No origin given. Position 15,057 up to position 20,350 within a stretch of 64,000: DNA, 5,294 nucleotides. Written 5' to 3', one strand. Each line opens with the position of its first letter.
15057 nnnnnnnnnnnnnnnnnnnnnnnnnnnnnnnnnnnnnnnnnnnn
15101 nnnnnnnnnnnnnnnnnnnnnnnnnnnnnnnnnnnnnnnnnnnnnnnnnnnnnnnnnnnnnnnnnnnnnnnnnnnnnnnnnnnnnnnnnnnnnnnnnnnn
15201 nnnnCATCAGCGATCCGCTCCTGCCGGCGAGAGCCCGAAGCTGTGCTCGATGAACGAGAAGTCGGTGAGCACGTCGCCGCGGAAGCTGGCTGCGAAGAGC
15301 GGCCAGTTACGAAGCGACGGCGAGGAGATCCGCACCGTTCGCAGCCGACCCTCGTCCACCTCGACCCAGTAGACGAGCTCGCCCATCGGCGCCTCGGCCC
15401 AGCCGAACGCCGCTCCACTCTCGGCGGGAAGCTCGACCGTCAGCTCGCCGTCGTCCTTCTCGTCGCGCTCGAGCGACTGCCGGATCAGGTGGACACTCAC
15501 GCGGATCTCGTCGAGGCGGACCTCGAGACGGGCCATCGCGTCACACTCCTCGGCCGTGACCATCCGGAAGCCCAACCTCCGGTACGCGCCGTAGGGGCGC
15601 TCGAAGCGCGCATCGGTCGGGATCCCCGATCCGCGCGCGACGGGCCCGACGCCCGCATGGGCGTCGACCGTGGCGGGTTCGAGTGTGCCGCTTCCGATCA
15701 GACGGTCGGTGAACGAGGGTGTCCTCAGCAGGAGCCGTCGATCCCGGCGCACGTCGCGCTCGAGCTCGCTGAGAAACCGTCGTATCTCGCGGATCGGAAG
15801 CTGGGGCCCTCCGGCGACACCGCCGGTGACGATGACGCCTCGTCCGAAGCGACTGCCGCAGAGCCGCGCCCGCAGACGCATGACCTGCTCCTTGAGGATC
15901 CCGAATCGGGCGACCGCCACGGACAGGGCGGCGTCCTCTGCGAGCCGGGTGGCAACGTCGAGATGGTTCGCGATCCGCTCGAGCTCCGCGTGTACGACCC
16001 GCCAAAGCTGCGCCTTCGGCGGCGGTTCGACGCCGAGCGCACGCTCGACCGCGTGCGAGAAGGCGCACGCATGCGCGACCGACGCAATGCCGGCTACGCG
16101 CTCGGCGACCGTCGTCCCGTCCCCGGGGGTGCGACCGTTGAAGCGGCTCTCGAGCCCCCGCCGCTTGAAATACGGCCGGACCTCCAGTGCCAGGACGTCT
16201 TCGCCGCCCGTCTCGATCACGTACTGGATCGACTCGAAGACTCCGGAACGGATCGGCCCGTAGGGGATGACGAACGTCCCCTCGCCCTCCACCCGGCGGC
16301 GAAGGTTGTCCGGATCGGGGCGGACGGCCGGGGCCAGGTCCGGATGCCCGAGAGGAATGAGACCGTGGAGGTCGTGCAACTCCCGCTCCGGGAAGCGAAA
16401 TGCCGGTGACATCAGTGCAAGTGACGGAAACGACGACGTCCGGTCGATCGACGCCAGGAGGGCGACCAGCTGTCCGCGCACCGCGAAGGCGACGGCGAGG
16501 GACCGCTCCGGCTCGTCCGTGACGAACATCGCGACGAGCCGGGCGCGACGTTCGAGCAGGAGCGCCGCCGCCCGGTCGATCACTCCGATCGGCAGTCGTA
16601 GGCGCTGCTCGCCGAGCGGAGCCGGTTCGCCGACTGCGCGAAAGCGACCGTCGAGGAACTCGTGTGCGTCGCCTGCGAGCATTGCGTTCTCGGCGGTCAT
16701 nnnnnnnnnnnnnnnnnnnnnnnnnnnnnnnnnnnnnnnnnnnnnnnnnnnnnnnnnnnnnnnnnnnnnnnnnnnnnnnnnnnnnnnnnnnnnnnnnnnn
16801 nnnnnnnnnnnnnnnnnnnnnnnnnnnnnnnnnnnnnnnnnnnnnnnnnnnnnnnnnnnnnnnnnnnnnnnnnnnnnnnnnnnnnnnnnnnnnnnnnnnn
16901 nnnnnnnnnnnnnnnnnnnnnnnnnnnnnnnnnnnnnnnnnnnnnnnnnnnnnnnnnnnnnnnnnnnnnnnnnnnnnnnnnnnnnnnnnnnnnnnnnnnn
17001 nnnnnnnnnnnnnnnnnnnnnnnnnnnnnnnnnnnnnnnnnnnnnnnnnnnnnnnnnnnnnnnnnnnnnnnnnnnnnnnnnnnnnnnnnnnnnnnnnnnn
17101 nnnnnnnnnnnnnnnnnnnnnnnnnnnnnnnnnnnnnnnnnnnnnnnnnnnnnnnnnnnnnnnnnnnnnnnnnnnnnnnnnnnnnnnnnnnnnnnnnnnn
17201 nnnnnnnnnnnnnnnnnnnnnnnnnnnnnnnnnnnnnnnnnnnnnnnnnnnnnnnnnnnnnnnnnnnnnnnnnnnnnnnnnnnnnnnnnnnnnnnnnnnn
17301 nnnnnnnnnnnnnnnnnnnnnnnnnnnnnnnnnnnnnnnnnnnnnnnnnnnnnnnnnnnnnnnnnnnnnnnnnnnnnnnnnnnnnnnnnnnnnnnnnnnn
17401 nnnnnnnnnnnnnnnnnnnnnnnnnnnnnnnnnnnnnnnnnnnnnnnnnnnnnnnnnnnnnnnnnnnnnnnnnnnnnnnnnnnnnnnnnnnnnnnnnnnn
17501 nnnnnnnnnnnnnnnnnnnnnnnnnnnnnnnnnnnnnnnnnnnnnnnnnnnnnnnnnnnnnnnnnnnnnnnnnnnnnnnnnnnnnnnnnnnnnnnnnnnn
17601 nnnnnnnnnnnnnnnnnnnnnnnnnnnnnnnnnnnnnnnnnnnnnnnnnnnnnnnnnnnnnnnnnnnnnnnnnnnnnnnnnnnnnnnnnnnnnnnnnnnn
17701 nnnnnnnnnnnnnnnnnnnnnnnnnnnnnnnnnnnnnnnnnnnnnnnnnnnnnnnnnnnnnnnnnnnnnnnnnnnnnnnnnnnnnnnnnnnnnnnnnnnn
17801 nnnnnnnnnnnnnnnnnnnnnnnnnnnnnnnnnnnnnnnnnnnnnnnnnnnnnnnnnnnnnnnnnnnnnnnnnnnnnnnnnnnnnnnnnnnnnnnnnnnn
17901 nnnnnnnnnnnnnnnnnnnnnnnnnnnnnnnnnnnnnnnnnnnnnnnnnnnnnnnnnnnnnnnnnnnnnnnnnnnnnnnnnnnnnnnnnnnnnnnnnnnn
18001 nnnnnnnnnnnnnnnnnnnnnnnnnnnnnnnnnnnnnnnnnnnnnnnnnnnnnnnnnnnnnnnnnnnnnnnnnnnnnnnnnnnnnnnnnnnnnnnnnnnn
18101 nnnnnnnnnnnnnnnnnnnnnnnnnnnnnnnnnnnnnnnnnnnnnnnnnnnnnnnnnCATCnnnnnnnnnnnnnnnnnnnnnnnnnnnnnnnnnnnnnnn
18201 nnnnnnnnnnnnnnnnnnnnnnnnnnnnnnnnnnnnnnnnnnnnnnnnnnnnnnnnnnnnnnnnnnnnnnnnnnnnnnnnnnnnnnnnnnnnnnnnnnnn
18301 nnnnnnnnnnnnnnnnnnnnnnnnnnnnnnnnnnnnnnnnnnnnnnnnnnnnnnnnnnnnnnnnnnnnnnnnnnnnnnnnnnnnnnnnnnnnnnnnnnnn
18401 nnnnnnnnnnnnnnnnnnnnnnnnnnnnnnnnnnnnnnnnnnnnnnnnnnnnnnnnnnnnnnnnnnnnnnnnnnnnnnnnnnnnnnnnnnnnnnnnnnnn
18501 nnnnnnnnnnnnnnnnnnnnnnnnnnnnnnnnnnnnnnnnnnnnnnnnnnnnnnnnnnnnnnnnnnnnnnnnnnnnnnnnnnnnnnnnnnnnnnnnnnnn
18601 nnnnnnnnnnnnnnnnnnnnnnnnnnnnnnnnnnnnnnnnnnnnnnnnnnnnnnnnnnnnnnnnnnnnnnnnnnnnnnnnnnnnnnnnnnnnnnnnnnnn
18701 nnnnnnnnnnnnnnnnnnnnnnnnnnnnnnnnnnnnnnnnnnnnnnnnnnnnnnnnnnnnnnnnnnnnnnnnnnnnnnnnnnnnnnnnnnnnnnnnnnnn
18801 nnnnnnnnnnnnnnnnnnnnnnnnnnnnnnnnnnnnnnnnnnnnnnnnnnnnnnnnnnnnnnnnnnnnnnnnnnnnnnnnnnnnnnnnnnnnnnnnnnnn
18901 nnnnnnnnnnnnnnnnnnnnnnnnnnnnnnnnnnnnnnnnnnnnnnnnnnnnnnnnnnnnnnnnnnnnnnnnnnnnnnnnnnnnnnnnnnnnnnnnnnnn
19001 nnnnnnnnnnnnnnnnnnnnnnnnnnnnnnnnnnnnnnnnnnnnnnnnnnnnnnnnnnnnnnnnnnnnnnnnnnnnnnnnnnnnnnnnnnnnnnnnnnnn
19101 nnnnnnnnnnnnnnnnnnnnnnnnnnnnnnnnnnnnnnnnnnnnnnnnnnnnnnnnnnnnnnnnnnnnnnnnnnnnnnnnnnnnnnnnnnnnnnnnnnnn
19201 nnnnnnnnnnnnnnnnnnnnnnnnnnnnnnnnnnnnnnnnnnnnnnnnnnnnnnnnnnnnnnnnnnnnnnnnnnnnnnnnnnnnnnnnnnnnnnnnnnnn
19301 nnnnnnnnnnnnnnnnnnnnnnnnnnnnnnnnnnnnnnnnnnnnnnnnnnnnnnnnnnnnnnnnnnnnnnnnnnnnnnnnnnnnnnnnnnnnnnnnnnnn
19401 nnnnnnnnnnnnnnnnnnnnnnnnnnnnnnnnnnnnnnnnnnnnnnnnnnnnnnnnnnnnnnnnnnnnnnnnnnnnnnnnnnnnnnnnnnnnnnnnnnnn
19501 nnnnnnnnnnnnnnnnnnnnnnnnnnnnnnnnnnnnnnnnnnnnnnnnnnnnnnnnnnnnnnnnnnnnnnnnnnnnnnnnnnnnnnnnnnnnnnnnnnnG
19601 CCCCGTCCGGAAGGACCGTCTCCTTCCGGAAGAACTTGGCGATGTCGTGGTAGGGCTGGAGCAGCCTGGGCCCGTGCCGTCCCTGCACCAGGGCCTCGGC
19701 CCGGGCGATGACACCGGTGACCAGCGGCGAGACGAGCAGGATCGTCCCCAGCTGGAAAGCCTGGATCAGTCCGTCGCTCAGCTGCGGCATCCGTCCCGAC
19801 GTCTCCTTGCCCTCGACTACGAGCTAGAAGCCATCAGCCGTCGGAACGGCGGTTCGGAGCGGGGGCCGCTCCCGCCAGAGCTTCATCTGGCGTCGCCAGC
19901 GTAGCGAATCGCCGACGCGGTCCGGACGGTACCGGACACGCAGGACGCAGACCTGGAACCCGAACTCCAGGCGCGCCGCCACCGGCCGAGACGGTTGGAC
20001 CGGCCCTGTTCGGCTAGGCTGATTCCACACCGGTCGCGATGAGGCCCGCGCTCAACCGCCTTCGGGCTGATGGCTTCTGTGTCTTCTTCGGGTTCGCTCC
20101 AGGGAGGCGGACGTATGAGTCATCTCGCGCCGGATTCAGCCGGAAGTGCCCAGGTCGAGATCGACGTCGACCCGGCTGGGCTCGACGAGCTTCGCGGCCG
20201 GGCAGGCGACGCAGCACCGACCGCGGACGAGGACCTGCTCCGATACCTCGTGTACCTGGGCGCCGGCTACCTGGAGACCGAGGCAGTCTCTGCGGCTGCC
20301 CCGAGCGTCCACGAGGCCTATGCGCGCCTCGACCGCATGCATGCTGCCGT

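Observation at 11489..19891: Fluoride-riboswitch-controlled Ehr-like (hydrogenase-related, cofactor-less) membrane complex operon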

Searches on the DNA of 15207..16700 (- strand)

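Call 76: search_rna_families(sources=[L093, L095, L096, L098, L099, L100, L047, L066, L068, L035, L004], threshold=gathering)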
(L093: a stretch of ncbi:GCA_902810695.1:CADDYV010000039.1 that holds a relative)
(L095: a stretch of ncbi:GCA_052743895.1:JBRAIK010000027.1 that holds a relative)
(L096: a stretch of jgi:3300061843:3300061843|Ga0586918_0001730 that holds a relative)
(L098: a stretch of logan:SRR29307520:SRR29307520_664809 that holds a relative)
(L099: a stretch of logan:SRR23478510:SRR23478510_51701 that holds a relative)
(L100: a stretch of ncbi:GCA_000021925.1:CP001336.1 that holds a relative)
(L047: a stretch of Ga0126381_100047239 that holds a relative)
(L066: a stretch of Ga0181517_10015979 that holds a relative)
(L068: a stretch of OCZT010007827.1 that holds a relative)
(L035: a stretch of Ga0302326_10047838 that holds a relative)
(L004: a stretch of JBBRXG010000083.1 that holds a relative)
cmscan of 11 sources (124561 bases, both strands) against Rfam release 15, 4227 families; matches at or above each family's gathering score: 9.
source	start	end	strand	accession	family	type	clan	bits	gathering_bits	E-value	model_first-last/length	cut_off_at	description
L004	3228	3290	-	RF01734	Fluoride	Cis-reg; riboswitch;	-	48.4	34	4.8e-10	1-64/64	no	Fluoride riboswitch aptamer (crcB RNA motif)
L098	369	433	+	RF01734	Fluoride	Cis-reg; riboswitch;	-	45.9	34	3e-09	1-64/64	no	Fluoride riboswitch aptamer (crcB RNA motif)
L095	5603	5662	+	RF01734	Fluoride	Cis-reg; riboswitch;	-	43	34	2.7e-08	1-64/64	no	Fluoride riboswitch aptamer (crcB RNA motif)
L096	886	957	+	RF01734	Fluoride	Cis-reg; riboswitch;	-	42.2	34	5.1e-08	1-64/64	no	Fluoride riboswitch aptamer (crcB RNA motif)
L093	13389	13449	+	RF01734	Fluoride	Cis-reg; riboswitch;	-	41.2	34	1e-07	1-64/64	no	Fluoride riboswitch aptamer (crcB RNA motif)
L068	118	185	+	RF01734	Fluoride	Cis-reg; riboswitch;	-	41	34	1.2e-07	1-64/64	no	Fluoride riboswitch aptamer (crcB RNA motif)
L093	5506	5569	+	RF01734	Fluoride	Cis-reg; riboswitch;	-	40.4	34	2e-07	1-64/64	no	Fluoride riboswitch aptamer (crcB RNA motif)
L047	269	337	+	RF01734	Fluoride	Cis-reg; riboswitch;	-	38.7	34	6.9e-07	1-64/64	no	Fluoride riboswitch aptamer (crcB RNA motif)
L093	1467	1528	+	RF01734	Fluoride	Cis-reg; riboswitch;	-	38.2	34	1e-06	1-64/64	no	Fluoride riboswitch aptamer (crcB RNA motif)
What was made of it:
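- On Fluoride riboswitch (RF01734): Orthologous leaders without the insert pass the gathering score (call 76).
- Closest known: Canonical fluoride riboswitch. Different: The variants in L004, L035 and L066 are likewise missed at that threshold (call 76).
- Switches that pass Rfam's gathering score lie upstream of four distant Cys-less operons: L093, L095, L096 and L098 (call 76).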

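Call 84: search_rna_families(source=L101, threshold=evalue, max_evalue=1)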
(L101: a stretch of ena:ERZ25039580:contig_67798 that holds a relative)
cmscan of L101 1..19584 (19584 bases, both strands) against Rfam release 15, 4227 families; matches with E-value up to 1: 0.
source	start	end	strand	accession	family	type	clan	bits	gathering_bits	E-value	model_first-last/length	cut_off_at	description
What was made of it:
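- Closest known: Ehr. Different: A second Cys-less clade (L101) is not riboswitch-linked (call 84).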

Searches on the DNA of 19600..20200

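Call 3: search_rna_families(source=window, start=19600, end=20200, threshold=evalue, max_evalue=10, show_alignments=4)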
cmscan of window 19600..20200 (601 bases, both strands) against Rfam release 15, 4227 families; matches with E-value up to 10: 4.
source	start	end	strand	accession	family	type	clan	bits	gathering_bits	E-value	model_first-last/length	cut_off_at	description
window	20026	20086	+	RF01734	Fluoride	Cis-reg; riboswitch;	-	36.4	34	1.9e-08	1-64/64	no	Fluoride riboswitch aptamer (crcB RNA motif)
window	19818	19885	-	RF01734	Fluoride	Cis-reg; riboswitch;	-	21.4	34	0.0015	1-64/64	no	Fluoride riboswitch aptamer (crcB RNA motif)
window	19837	19860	-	RF01843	neisseria_FSE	Cis-reg; frameshift_element;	-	15.5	50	2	1-40/40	no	neiserria ribosomal frameshift element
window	19680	19707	-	RF03059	raiA-hairpin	Gene; sRNA;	-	14.6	43.7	6.4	1-48/48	no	raiA-hairpin RNA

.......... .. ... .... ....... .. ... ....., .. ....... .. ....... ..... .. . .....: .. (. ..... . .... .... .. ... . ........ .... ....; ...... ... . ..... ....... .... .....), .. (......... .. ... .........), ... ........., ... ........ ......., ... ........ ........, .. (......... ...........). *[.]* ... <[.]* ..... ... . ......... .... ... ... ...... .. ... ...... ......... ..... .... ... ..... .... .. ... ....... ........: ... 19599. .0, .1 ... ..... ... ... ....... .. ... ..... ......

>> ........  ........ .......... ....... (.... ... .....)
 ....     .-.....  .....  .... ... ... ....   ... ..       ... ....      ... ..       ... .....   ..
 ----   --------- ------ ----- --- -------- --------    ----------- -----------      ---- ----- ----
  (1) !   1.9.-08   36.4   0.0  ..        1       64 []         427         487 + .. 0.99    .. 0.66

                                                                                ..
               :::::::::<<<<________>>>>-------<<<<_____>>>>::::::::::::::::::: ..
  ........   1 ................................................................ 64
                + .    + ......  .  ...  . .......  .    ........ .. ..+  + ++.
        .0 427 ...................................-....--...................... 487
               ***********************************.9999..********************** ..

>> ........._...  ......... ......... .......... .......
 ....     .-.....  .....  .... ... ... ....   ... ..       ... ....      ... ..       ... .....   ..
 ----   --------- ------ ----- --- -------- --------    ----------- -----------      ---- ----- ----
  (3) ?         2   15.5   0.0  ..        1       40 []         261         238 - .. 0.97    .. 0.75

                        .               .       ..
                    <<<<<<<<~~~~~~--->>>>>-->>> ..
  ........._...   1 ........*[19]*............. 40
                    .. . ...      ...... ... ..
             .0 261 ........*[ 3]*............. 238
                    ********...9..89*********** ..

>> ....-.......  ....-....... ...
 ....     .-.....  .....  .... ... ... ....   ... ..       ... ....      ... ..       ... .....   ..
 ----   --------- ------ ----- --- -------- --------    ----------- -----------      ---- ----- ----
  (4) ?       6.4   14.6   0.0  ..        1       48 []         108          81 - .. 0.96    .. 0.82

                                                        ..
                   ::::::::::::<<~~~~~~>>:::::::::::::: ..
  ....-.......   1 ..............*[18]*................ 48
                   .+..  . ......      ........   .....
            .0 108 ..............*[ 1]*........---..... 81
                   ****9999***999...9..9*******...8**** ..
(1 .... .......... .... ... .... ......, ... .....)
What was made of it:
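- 19823..19891 (-): Fluoride riboswitch aptamer (copy 4). P1 is 19891-19874 with the conserved loop AUGAAGCU. P2 is 19850-19837. The 3' pseudoknot strand GGCUUC lies within 19836-19823. Rfam RF01734 scores it 21.4 bits, E=0.0015 (call 3).
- On Fluoride riboswitch (RF01734): Copy 4 scores 21.4 bits, E=0.0015 in 601 nt. The model mis-assigns the inserted hairpin as P1 (call 3).
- Checked: Riboswitch copy 4 is real but scores only 21.4 bits (gathering score 34; E=0.0015 in a 601-nt search, call 3).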
